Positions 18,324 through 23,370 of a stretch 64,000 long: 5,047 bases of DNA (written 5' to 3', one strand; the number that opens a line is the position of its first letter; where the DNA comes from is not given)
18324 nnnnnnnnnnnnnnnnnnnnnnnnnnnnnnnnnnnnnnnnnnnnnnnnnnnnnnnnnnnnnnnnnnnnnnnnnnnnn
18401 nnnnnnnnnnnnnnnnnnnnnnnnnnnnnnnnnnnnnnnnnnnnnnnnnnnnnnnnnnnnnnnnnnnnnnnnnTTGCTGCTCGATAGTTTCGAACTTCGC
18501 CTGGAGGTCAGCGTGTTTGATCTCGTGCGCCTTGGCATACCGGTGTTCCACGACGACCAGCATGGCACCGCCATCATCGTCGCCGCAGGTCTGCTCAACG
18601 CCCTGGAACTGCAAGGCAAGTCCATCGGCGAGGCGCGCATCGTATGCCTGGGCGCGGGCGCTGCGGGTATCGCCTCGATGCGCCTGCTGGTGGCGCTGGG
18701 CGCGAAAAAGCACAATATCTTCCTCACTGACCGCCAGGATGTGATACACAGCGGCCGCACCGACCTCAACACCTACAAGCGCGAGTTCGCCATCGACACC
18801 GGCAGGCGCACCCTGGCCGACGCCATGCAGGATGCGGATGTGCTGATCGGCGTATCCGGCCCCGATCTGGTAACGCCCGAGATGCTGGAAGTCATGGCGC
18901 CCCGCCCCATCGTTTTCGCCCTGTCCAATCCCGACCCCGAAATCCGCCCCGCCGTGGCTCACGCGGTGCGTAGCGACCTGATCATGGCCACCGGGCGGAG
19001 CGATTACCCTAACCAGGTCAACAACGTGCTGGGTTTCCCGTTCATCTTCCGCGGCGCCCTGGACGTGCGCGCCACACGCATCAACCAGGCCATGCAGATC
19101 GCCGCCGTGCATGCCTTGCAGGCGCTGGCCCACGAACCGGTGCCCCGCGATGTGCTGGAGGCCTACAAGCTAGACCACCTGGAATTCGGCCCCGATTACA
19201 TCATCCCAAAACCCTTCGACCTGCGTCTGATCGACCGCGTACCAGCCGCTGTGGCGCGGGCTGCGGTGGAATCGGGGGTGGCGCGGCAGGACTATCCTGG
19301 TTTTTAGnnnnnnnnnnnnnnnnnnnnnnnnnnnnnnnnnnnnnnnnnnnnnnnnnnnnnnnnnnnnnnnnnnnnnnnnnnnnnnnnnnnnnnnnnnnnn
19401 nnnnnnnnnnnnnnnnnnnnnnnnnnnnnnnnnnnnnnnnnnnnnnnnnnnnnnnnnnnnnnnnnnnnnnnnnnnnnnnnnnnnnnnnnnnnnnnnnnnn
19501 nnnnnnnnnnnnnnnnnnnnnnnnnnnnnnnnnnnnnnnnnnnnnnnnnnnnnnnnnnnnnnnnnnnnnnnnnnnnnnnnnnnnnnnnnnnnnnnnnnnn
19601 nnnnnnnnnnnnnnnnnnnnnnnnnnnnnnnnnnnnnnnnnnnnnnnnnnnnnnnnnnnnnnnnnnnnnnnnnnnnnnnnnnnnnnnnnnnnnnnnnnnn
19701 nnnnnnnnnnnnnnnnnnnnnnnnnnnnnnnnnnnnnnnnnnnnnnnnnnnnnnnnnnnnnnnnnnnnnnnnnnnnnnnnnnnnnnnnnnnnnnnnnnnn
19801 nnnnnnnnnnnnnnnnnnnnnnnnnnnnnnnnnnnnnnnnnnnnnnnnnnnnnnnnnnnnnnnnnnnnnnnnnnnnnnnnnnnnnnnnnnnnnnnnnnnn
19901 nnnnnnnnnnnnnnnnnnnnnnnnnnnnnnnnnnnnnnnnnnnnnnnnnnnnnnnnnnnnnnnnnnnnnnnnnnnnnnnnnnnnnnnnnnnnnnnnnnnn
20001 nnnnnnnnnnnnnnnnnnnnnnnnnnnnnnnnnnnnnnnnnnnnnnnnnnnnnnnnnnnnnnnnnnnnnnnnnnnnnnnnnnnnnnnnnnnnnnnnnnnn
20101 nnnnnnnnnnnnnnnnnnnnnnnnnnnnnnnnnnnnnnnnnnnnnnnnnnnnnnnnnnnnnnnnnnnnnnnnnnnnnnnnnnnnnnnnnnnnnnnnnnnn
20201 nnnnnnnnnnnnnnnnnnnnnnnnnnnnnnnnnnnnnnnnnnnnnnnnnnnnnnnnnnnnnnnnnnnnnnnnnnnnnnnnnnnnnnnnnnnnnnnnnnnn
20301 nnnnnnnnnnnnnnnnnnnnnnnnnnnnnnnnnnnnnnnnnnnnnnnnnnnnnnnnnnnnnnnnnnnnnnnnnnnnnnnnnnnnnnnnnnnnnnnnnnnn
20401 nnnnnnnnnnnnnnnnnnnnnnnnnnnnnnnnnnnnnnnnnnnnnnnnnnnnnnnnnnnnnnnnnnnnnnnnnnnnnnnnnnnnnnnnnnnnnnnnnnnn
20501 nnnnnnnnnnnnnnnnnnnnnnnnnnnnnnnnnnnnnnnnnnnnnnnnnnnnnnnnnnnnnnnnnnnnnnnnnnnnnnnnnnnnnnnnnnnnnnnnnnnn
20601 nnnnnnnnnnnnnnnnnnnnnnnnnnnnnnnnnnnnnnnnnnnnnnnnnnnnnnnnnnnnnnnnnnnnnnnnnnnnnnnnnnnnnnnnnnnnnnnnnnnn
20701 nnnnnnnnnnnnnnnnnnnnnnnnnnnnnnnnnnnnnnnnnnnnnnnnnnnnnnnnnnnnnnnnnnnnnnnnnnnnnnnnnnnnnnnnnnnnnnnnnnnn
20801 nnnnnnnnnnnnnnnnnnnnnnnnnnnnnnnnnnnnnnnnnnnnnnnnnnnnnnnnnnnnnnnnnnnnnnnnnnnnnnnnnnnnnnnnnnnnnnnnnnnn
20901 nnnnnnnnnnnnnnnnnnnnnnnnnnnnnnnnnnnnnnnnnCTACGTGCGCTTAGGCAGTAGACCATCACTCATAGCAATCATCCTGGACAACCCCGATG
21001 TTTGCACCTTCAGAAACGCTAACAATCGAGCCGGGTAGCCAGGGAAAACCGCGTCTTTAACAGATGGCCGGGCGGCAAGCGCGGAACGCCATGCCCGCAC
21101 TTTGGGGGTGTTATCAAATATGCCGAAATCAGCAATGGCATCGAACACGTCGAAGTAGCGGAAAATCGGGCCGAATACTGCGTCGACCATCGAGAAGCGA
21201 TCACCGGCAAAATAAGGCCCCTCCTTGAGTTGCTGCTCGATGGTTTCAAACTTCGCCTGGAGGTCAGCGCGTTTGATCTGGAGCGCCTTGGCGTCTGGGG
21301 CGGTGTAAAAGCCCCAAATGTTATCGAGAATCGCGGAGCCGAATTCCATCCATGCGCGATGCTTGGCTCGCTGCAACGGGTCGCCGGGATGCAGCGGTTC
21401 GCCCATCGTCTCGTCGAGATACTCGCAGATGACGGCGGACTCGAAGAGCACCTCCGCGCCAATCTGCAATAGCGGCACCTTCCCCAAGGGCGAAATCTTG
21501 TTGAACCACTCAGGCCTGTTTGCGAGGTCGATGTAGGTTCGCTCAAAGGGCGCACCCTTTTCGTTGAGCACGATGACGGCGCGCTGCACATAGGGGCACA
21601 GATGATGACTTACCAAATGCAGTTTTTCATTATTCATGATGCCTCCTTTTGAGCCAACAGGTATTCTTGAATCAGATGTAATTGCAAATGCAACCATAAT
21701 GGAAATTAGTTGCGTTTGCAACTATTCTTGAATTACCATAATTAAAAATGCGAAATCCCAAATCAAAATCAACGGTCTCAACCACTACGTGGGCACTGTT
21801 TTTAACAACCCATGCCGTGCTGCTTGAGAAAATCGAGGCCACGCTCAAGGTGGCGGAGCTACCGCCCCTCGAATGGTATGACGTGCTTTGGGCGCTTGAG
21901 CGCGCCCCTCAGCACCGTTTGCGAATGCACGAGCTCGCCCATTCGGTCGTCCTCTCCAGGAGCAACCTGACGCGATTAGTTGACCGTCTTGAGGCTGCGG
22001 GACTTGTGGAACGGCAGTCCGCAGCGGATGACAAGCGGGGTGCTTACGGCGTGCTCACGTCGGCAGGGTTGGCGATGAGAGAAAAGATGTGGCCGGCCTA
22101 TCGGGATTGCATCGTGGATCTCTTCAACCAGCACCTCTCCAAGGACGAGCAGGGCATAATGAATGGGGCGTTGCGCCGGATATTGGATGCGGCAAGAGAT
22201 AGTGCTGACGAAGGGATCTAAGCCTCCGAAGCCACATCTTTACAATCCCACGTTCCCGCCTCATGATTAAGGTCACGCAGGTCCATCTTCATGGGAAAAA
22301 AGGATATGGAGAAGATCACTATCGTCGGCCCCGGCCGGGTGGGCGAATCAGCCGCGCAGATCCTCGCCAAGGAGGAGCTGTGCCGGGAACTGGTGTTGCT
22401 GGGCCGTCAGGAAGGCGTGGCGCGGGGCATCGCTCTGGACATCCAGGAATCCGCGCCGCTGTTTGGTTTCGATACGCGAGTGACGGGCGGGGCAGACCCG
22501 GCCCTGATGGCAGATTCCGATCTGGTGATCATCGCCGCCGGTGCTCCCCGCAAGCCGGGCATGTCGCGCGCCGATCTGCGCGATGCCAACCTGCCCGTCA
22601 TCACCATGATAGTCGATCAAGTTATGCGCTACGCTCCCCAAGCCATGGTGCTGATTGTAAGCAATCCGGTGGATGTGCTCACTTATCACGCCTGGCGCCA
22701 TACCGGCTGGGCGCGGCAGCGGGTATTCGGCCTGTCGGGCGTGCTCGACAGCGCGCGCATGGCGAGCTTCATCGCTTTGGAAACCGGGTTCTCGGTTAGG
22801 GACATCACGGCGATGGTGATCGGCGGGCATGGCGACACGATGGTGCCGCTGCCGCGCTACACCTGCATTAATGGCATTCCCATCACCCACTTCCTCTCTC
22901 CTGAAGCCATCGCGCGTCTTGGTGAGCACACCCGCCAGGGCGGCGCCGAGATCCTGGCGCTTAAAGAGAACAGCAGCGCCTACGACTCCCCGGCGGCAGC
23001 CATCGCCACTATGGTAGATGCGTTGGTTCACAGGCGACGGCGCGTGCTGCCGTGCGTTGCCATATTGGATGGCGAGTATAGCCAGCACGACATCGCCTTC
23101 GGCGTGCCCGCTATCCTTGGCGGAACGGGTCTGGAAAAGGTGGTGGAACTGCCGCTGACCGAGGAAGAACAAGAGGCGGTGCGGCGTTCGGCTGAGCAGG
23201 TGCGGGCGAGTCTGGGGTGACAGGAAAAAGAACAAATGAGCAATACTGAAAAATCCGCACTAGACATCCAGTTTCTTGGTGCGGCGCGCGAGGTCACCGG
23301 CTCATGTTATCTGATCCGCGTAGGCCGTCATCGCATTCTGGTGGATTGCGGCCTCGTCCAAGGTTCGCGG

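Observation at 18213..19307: Chimeric GST-3'/maeB-3' junction: two alleles of one hotspot in tandem, with a signature of inter-strain recombination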

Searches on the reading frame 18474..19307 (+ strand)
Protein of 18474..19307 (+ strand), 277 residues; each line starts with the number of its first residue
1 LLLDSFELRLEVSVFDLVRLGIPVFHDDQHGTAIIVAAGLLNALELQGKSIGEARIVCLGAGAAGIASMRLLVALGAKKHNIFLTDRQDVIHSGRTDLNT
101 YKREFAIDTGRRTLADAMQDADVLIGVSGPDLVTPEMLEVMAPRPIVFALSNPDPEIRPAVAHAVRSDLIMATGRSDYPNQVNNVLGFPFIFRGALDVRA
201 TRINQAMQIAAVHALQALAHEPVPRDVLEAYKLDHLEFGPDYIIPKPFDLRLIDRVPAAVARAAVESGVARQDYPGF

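Call 5: search_protein_families(library=pfam, proteins=[window:18474-19307:+])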
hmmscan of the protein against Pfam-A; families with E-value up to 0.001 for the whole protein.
window:18474-19307:+ (277 aa): 2 families
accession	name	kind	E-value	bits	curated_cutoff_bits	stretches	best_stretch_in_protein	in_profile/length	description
PF03949.21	Malic_M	-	8.2e-23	81.5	23.5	1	31-221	3-227/258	Malic enzyme, NAD binding domain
PF01262.27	AlaDh_PNT_C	-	1.7e-05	24.8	23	1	51-147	26-125/214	Alanine dehydrogenase/PNT, C-terminal domain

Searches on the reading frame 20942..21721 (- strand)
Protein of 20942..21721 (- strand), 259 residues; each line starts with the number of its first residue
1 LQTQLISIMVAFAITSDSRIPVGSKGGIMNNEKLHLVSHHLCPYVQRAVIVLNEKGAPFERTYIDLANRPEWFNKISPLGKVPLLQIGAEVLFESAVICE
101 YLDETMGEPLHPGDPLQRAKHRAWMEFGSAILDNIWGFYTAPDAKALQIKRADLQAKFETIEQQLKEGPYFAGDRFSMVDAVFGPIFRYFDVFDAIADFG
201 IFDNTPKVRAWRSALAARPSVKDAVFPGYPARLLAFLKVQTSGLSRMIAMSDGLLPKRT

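Call 5: search_protein_families(library=pfam, proteins=[window:20942-21721:-])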
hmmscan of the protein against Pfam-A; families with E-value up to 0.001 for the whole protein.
window:20942-21721:- (259 aa): 8 families
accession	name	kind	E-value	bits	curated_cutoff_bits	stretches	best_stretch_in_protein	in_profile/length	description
PF13409.12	GST_N_2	-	1.1e-20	74.4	25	1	42-105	2-70/70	Glutathione S-transferase, N-terminal domain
PF13417.12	GST_N_3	-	5.2e-19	68.8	22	1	37-109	2-74/75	Glutathione S-transferase, N-terminal domain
PF02798.26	GST_N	-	1.6e-14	54.4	20.9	1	33-104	2-76/76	Glutathione S-transferase, N-terminal domain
PF00043.30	GST_C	-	2.2e-11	44.3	20.7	1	132-219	6-93/93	Glutathione S-transferase, C-terminal domain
PF13410.11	GST_C_2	-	1.9e-10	41.1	24.9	1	149-212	6-67/69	Glutathione S-transferase, C-terminal domain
PF22441.2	CLIC-like_N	-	3.4e-08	34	23.5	1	42-109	19-86/86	CLIC-like N-terminal domain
PF14497.11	GST_C_3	-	3.8e-08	33.9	21.6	1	136-222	8-98/104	Glutathione S-transferase, C-terminal domain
PF16865.10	GST_C_5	-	3.2e-06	28.1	27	1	150-223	29-107/108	Glutathione S-transferase, C-terminal domain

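Call 19: find_encoding_contigs(protein=window:20945-21637:-, flank=10000, max_places=10)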
Protein seq(231 aa) (231 aa): no gene with exactly this product is on record in the collection.

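Call 33: find_homologous_proteins(query=window:20945-21637:-, max_evalue=1e-40)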
Query seq(231 aa) (231 aa): 7989 proteins with E <= 1e-40 among 8000 candidates; the best 120 are listed.
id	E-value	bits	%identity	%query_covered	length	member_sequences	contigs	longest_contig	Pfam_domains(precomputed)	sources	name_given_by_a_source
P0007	8.5e-134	462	89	99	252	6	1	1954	PF14497.12,PF13410.12,PF13417.13,PF22441.3,PF16865.11,PF02798.27,PF00043.31,PF13409.13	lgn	-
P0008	2.8e-126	438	85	97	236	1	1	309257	PF14497.12,PF13410.12,PF13417.13,PF22441.3,PF16865.11,PF02798.27,PF00043.31,PF13409.13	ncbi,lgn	ncbi:MAG: glutathione S-transferase family protein [Gammaproteobacteria bacterium]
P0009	1.4e-124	432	83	97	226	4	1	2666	PF14497.12,PF13410.12,PF13417.13,PF22441.3,PF16865.11,PF02798.27,PF00043.31,PF13409.13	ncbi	-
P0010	7.1e-106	371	72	96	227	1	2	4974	PF14497.12,PF13410.12,PF13417.13,PF22441.3,PF02798.27,PF00043.31,PF13409.13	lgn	-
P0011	5.9e-105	368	72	96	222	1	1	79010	PF13410.12,PF13417.13,PF22441.3,PF02798.27,PF00043.31,PF13409.13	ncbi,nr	ncbi:MAG: glutathione S-transferase family protein [Gammaproteobacteria bacterium]|nr:glutathione S-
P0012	2.0e-104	366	72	95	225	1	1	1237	PF14497.12,PF13410.12,PF13417.13,PF22441.3,PF02798.27,PF00043.31,PF13409.13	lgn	-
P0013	3.3e-104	365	70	97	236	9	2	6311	PF14497.12,PF13410.12,PF13417.13,PF22441.3,PF02798.27,PF00043.31,PF13409.13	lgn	-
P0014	8.6e-104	364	72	95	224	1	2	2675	PF14497.12,PF13410.12,PF13417.13,PF22441.3,PF02798.27,PF00043.31,PF13409.13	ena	-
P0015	1.9e-103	363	71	95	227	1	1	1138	PF14497.12,PF13410.12,PF13417.13,PF22441.3,PF16865.11,PF02798.27,PF00043.31,PF13409.13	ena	-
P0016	7.3e-102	358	69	98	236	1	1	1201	PF13410.12,PF13417.13,PF02798.27,PF00043.31,PF13409.13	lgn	-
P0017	1.6e-101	357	70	97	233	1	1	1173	PF13410.12,PF13417.13,PF22441.3,PF02798.27,PF00043.31,PF13409.13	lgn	-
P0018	3.6e-101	356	70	97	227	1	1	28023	PF13410.12,PF13417.13,PF22441.3,PF02798.27,PF00043.31,PF13409.13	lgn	-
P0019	4.6e-101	355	69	97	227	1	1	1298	PF13410.12,PF13417.13,PF02798.27,PF00043.31,PF13409.13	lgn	-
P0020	5.5e-101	355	68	97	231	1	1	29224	PF14497.12,PF13410.12,PF13417.13,PF22441.3,PF16865.11,PF02798.27,PF00043.31,PF13409.13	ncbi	-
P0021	7.2e-101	355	69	98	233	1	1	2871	PF13410.12,PF13417.13,PF22441.3,PF02798.27,PF00043.31,PF13409.13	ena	-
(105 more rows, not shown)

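Call 35: find_encoding_contigs(protein=P0008, flank=10000, max_places=4)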
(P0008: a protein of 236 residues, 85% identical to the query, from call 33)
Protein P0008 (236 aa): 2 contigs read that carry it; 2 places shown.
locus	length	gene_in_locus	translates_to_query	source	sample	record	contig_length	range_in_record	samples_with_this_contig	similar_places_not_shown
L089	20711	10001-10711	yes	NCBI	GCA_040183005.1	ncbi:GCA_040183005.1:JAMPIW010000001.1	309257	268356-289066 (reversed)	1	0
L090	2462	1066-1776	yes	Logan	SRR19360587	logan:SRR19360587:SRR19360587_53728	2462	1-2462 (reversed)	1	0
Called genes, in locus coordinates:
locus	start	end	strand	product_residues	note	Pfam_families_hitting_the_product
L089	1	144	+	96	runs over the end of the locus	PF01909:NTP_transf_2, PF18765:Polbeta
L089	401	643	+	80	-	PF01934:HepT-like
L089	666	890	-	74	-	PF07589:PEP_exosort_dom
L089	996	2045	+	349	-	PF01548:DEDD_Tnp_IS110, PF02371:Transposase_20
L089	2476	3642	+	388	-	PF14294:DUF4372, PF01609:DDE_Tnp_1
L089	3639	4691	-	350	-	-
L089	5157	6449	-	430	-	PF00285:Citrate_synt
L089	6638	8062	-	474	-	PF23023:Anti-Pycsar_Apyc1 (weak), PF00753:Lactamase_B, PF16661:Lactamase_B_6, PF12706:Lactamase_B_2, PF10996:Beta-Casp, PF07521:RMMBL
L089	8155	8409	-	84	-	PF04457:MJ1316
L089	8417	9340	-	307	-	PF00056:Ldh_1_N, PF02866:Ldh_1_C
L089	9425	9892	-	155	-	PF12802:MarR_2, PF01047:MarR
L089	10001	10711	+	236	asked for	PF02798:GST_N, PF13417:GST_N_3, PF22441:CLIC-like_N, PF13409:GST_N_2, PF00043:GST_C, PF14497:GST_C_3 (weak), PF16865:GST_C_5 (weak), PF13410:GST_C_2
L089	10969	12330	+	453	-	PF02661:Fic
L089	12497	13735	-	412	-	PF00390:malic, PF01262:AlaDh_PNT_C (faint), PF03949:Malic_M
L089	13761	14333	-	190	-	PF03695:UPF0149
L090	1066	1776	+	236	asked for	PF02798:GST_N, PF13417:GST_N_3, PF22441:CLIC-like_N, PF13409:GST_N_2, PF00043:GST_C, PF14497:GST_C_3 (weak), PF16865:GST_C_5 (weak), PF13410:GST_C_2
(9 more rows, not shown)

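Call 36: find_encoding_contigs(protein=P0009, flank=10000, max_places=4)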
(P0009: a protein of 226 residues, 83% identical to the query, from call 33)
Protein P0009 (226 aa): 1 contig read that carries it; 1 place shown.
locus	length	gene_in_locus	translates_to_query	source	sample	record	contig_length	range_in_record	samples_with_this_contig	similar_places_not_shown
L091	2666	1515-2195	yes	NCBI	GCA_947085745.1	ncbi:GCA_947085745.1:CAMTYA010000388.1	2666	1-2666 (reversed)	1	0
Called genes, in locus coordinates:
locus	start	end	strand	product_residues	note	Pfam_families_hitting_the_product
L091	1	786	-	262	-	?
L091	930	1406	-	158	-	PF12802:MarR_2, PF01047:MarR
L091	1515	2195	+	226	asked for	PF02798:GST_N, PF13417:GST_N_3, PF22441:CLIC-like_N, PF13409:GST_N_2, PF00043:GST_C, PF14497:GST_C_3 (weak), PF16865:GST_C_5 (weak), PF13410:GST_C_2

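Call 37: find_encoding_contigs(protein=P0007, flank=10000, max_places=6)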
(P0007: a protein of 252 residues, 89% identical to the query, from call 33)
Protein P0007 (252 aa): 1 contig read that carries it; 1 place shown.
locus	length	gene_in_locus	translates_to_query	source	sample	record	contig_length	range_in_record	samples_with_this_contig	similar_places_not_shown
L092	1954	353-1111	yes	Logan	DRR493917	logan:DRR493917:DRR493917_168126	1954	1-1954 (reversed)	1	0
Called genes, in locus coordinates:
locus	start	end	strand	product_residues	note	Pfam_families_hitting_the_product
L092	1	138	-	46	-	?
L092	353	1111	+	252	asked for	PF02798:GST_N, PF13417:GST_N_3, PF22441:CLIC-like_N, PF13409:GST_N_2, PF00043:GST_C, PF14497:GST_C_3, PF16865:GST_C_5, PF13410:GST_C_2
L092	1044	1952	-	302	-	?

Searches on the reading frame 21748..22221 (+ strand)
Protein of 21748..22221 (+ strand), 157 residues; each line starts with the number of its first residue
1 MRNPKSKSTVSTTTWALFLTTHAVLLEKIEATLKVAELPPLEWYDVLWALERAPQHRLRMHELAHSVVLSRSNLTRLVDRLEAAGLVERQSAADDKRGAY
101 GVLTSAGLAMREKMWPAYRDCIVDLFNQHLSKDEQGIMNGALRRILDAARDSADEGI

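Call 29: search_protein_families(library=pfam, proteins=[window:21748-22221:+])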
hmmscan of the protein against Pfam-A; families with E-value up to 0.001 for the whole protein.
window:21748-22221:+ (157 aa): 3 families
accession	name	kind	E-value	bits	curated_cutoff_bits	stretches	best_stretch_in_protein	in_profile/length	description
PF12802.13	MarR_2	-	1.2e-13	51.4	27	1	40-97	5-60/61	MarR family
PF01047.28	MarR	-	1.8e-11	44.2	24.6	1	44-97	6-57/59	MarR family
PF09339.16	HTH_IclR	-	9.5e-05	22.5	22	1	45-90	7-51/52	IclR helix-turn-helix domain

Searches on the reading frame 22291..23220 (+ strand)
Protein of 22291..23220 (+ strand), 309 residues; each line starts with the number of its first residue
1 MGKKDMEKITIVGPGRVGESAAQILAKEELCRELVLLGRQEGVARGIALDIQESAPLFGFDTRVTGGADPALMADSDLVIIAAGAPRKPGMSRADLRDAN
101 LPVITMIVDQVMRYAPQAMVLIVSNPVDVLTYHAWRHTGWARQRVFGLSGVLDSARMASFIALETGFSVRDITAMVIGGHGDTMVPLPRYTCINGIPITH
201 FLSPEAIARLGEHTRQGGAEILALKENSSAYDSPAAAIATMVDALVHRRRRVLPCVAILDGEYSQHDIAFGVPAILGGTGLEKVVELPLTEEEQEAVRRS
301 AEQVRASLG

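Call 29: search_protein_families(library=pfam, proteins=[window:22291-23220:+])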
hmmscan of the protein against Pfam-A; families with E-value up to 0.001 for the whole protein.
window:22291-23220:+ (309 aa): 2 families
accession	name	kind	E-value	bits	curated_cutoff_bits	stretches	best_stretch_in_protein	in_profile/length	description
PF00056.29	Ldh_1_N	-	7.2e-38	130.2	27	1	8-147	2-141/141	lactate/malate dehydrogenase, NAD binding domain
PF02866.23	Ldh_1_C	-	1e-28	100.9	22.6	1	152-307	3-166/174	lactate/malate dehydrogenase, alpha/beta C-terminal domain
